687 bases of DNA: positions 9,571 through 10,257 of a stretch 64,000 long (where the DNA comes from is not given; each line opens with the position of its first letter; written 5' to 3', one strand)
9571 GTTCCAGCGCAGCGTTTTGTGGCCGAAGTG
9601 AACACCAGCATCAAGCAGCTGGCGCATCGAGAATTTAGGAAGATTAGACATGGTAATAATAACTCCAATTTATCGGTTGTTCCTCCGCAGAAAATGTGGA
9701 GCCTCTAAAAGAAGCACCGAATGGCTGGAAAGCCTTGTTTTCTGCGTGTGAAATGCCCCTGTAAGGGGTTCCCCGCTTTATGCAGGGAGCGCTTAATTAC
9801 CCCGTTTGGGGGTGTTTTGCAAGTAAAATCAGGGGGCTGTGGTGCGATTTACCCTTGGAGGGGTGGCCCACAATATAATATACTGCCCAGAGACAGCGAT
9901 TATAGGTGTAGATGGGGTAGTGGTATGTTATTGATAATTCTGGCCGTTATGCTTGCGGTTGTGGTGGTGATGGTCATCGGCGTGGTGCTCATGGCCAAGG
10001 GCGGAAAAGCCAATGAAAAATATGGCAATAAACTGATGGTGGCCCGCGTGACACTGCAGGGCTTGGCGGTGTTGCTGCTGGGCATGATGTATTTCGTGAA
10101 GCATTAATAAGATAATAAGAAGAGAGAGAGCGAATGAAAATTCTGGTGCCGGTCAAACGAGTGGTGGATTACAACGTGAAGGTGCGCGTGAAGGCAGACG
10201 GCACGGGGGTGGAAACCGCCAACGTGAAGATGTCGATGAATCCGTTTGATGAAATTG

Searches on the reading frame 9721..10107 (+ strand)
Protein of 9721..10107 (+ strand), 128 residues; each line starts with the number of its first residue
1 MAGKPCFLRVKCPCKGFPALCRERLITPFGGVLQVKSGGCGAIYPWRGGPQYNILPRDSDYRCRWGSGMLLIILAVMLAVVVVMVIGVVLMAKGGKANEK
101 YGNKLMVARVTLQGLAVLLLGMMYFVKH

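Call 76: search_protein_families(library=pfam, proteins=[window:9721-10107:+], max_evalue=0.001)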
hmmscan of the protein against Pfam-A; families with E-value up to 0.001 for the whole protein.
window:9721-10107:+ (128 aa): 1 family
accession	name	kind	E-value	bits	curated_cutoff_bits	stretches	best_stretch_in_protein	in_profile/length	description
PF04588.18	HIG_1_N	-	6.4e-05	23.5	22.4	1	76-120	8-49/52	Hypoxia induced protein conserved region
